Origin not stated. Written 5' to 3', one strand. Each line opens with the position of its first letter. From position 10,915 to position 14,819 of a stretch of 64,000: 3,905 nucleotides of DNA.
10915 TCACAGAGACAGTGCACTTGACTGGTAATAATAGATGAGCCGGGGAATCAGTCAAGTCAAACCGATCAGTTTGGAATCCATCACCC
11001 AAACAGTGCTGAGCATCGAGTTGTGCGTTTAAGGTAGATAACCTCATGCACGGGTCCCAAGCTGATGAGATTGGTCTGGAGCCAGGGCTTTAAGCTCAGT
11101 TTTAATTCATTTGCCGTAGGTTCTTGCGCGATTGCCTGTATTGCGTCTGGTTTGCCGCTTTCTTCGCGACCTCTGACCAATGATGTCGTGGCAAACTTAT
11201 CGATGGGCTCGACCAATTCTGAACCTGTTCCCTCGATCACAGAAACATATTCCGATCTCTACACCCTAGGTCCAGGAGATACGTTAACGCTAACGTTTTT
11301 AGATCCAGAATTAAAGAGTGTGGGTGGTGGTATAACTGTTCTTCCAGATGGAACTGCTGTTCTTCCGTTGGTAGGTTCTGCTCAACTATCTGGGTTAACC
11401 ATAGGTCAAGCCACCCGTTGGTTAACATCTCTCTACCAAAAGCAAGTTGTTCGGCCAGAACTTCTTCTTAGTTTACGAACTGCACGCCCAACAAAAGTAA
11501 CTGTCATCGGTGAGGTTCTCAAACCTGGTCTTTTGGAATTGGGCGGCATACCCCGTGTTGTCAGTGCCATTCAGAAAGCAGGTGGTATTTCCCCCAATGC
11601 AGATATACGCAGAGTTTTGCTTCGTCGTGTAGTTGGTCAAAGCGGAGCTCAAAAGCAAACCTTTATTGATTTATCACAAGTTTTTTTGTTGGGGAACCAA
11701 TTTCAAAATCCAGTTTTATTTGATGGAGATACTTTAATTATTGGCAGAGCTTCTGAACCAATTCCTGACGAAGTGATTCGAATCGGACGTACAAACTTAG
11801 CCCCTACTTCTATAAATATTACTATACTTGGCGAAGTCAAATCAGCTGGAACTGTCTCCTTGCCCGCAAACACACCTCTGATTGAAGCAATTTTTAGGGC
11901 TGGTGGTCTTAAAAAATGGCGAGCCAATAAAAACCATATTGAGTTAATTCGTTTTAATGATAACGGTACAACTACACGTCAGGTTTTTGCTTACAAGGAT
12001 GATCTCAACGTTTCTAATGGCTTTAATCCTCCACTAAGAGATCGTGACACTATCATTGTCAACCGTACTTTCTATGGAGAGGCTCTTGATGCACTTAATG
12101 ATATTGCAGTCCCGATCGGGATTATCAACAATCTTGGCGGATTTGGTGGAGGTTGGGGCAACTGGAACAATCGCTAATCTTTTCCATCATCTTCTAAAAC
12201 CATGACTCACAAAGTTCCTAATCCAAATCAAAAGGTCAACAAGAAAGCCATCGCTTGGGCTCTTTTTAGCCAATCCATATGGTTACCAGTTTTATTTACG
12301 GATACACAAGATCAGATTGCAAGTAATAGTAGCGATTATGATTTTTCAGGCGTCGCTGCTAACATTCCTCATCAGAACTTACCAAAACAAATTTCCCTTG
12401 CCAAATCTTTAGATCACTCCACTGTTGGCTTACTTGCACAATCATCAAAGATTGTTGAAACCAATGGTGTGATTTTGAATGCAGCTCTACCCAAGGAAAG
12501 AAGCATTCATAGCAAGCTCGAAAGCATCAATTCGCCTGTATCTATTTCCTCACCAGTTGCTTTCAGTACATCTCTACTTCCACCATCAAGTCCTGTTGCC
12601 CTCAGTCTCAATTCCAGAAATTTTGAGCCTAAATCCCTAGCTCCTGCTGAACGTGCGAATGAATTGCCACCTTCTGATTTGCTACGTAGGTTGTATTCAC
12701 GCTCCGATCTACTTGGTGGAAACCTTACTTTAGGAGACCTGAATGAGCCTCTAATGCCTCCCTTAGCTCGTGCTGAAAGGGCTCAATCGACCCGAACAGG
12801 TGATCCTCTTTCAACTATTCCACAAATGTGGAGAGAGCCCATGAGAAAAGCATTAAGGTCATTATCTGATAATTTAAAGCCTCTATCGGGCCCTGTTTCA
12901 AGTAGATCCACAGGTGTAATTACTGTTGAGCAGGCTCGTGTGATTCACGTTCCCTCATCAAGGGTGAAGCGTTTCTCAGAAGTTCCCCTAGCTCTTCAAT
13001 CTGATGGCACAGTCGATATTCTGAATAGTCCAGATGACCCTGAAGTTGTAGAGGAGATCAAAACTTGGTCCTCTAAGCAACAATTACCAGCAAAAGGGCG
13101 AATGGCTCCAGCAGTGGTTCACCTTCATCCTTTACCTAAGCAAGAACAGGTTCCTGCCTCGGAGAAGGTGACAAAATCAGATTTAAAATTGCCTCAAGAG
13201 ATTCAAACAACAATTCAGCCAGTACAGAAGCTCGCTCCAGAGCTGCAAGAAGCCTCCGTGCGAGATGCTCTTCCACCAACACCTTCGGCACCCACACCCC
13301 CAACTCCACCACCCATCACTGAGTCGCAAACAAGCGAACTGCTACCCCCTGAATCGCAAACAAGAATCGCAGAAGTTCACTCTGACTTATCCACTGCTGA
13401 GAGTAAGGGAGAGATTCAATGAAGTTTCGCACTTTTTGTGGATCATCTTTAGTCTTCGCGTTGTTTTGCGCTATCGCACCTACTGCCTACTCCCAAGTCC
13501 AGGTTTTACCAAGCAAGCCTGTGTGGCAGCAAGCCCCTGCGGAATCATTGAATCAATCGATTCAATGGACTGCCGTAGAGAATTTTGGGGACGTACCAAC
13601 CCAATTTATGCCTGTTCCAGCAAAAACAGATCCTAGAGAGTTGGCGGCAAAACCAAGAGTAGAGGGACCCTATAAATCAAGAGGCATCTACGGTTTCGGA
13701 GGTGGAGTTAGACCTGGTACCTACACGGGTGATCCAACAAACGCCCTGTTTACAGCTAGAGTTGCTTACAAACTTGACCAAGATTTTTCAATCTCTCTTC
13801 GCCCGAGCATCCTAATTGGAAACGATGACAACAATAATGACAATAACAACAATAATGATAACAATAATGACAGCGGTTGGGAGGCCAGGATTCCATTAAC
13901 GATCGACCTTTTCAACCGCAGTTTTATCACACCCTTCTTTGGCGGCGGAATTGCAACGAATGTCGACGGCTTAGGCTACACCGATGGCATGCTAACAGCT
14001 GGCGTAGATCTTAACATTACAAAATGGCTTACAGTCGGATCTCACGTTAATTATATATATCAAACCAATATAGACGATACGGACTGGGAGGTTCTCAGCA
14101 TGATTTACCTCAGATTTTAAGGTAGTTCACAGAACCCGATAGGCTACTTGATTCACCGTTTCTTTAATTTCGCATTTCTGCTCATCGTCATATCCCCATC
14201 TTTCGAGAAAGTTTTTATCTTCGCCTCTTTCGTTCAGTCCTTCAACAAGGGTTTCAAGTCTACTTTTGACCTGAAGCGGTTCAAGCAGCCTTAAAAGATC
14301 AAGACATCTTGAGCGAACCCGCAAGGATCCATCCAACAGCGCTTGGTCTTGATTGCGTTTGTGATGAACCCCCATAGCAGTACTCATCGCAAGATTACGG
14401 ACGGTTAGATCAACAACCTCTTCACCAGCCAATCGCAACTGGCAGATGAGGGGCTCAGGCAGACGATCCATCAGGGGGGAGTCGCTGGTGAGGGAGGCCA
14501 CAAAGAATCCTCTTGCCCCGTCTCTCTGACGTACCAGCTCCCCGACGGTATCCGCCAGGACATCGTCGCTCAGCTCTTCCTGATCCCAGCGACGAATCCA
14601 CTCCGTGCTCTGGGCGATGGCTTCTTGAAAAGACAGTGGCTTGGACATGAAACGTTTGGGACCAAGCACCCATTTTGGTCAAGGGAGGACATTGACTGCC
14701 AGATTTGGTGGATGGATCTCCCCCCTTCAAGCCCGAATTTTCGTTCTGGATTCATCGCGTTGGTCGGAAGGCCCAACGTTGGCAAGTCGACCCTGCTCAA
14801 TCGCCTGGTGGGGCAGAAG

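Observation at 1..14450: More than 14 kb low-GC island dedicated to surface polysaccharide export in a high-GC picocyanobacterial chromosome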

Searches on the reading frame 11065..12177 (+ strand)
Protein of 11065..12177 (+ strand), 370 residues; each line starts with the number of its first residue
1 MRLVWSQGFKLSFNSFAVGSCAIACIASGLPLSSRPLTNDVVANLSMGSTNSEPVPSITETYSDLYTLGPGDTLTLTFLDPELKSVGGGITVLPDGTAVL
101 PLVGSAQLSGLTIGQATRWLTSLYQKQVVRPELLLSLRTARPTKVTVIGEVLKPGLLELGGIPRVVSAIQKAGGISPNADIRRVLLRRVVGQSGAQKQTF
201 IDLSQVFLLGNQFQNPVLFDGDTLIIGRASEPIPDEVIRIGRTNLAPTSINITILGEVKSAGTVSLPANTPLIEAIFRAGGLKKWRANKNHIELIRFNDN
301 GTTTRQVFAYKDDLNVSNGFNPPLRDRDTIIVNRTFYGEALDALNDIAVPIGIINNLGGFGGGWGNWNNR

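Call 3: search_protein_families(library=pfam, proteins=[window:11065-12177:+])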
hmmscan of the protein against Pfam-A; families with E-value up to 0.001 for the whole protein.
window:11065-12177:+ (370 aa): 3 families
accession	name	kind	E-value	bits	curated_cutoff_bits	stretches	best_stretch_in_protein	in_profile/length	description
PF10531.15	SLBB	-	6.2e-18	64.8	27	2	252-303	2-51/55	SLBB domain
PF22461.2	SLBB_2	-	6.6e-15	55.4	27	2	144-225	2-78/79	SLBB domain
PF02563.21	Poly_export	-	5.9e-13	49.2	28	1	65-133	6-72/77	Polysaccharide biosynthesis/export protein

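Call 5: search_protein_families(library=ncbifam, proteins=[window:11065-12177:+], max_evalue=0.01)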
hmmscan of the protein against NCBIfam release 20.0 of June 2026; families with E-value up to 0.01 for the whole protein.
window:11065-12177:+ (370 aa): 4 families
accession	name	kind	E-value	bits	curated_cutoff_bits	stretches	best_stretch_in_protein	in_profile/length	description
TIGR03027.2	pepcterm_export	equivalog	8e-21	74.5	180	2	66-228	3-166/169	XrtA/PEP-CTERM system exopolysaccharide export protein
NF011658.0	PRK15078.1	subfamily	7.4e-20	71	333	1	36-317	54-323/380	polysaccharide export protein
TIGR03028.1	EpsE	equivalog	2e-19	69.8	262.65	1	66-306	2-218/239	polysaccharide export protein EpsE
NF041843.1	EpsY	equivalog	8.2e-15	54.6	320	2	64-192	51-178/211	exopolysaccharide export protein EpsY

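Call 78: search_solved_structures(query=window:11065-12177:+, max_evalue=0.001, show_alignments=2)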
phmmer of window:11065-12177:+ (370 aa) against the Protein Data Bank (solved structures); distinct sequences matched with E-value up to 0.001: 9.
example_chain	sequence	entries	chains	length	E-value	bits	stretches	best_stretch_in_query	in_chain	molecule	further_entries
2w8i_A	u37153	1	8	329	8.2e-15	58.1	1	60-228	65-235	PUTATIVE OUTER MEMBRANE LIPOPROTEIN WZA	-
2w8h_A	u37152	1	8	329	8.4e-15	58.1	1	60-228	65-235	PUTATIVE OUTER MEMBRANE LIPOPROTEIN WZA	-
2j58_A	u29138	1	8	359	1.1e-14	57.7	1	60-228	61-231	OUTER MEMBRANE LIPOPROTEIN WZA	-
26gs_O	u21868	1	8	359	1.4e-13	54.1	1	60-230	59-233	Putative polysaccharide export protein Wza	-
9xgv_C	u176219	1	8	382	1.7e-13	53.8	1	60-230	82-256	Putative polysaccharide export protein Wza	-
9r60_A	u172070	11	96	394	1.9e-13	53.6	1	60-230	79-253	Putative polysaccharide export protein Wza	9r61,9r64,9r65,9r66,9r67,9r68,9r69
7xfd_A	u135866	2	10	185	1.2e-12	51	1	63-228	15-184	Polysaccharide export protein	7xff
9n9a_A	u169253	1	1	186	1.8e-11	47.1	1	64-203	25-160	Polysaccharide export protein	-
9v6l_D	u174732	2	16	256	1.9e-08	37.1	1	91-229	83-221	Biofilm formation protein PslD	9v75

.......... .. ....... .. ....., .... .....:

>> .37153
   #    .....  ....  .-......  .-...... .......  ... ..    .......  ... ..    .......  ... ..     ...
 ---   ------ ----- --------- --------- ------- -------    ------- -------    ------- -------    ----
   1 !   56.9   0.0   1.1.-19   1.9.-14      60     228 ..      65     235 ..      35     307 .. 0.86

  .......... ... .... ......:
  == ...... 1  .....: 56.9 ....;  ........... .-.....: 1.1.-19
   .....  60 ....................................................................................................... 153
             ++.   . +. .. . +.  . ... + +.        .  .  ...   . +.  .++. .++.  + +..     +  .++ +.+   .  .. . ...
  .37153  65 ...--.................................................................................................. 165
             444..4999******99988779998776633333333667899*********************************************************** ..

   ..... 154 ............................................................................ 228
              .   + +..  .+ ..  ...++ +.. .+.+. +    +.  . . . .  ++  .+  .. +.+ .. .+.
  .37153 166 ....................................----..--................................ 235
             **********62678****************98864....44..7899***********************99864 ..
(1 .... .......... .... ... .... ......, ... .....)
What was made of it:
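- On Wza-Wzb-Wzc type (Wzx/Wzy-dependent) polysaccharide export system: Matches Wza structures at E = 1e-14 (call 78).
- On Class-3 OPX / beta-barrel composite translocon: The last 140 residues are unassigned (call 78).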

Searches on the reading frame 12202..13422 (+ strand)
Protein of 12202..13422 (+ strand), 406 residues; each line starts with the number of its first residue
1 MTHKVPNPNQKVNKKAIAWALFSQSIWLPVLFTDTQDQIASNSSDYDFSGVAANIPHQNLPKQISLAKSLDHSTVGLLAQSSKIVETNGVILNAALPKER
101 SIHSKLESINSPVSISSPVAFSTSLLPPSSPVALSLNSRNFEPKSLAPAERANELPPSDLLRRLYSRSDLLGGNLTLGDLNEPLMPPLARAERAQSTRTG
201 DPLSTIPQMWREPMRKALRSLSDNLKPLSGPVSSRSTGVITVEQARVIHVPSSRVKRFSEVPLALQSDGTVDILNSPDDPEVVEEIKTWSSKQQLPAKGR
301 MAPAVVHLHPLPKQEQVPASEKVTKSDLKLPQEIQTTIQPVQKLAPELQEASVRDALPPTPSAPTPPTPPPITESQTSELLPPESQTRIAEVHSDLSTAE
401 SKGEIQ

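Call 4: search_protein_families(library=pfam, proteins=[window:12202-13422:+])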
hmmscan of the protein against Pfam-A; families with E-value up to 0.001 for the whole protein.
window:12202-13422:+ (406 aa): 0 families

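Call 6: search_protein_families(library=ncbifam, proteins=[window:12202-13422:+], max_evalue=0.01)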
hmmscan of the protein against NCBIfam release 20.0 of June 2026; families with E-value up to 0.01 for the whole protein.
window:12202-13422:+ (406 aa): 0 families

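Call 18: search_protein_families(library=pfam, proteins=[window:12202-13422:+], max_evalue=5)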
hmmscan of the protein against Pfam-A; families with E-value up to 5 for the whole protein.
window:12202-13422:+ (406 aa): 2 families
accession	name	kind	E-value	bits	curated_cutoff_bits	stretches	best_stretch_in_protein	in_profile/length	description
PF12055.13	DUF3536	-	0.13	12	25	1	208-228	3-23/284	Domain of unknown function (DUF3536)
PF07464.16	ApoLp-III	-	0.47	11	36.3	0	319-352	81-114/146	Apolipophorin-III precursor (apoLp-III)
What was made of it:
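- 12202..13422 (+): 406-aa Pro/Ser-rich protein of unknown function. Fast-evolving and specific to this lineage. No family hit (calls 4, 6, 18).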

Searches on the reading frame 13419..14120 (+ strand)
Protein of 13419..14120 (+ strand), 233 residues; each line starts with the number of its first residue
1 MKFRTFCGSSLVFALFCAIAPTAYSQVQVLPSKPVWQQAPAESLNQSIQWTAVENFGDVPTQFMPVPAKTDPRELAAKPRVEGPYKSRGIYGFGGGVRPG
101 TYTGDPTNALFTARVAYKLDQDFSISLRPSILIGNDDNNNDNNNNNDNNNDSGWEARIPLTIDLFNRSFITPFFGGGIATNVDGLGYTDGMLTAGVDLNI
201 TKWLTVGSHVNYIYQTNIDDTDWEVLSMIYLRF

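Call 4: search_protein_families(library=pfam, proteins=[window:13419-14120:+])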
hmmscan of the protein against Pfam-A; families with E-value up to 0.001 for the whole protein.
window:13419-14120:+ (233 aa): 1 family
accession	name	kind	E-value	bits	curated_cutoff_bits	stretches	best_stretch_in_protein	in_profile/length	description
PF13505.12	OMP_b-brl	-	0.00087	19.9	28.7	0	91-223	22-167/175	Outer membrane protein beta-barrel domain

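Call 6: search_protein_families(library=ncbifam, proteins=[window:13419-14120:+], max_evalue=0.01)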
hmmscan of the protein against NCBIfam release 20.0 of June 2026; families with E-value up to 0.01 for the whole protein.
window:13419-14120:+ (233 aa): 0 families

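Call 18: search_protein_families(library=pfam, proteins=[window:13419-14120:+], max_evalue=5)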
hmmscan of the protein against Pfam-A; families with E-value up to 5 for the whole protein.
window:13419-14120:+ (233 aa): 2 families
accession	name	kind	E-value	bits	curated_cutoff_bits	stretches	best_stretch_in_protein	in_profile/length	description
PF13505.12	OMP_b-brl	-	0.00087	19.9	28.7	1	91-223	22-167/175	Outer membrane protein beta-barrel domain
PF22038.1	PRC2_EED_ins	-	0.64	10.5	27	1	134-156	78-100/146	Polycomb protein EED insertion domain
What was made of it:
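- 13419..14120 (+): 233-aa putative outer-membrane beta-barrel protein with a signal peptide, a terminal Phe and an Asn/Asp-rich insert at 13,821-13,874. OMP_b-brl at E = 8.7e-4, below the cut-off (calls 4, 18).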

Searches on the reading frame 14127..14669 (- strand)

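Call 4: search_protein_families(library=pfam, proteins=[window:14127-14669:-])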
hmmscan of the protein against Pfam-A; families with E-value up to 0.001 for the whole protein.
window:14127-14669:- (180 aa): 0 families

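Call 6: search_protein_families(library=ncbifam, proteins=[window:14127-14669:-], max_evalue=0.01)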
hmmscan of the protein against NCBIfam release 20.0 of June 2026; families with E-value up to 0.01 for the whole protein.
window:14127-14669:- (180 aa): 0 families

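Call 18: search_protein_families(library=pfam, proteins=[window:14127-14648:-], max_evalue=5)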
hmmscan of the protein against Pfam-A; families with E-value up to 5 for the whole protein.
window:14127-14648:- (173 aa): 1 family
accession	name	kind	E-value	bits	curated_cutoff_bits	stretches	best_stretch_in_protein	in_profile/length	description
PF25053.1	DUF7791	-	0.18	12.1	28.1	1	66-125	33-91/162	Domain of unknown function (DUF7791)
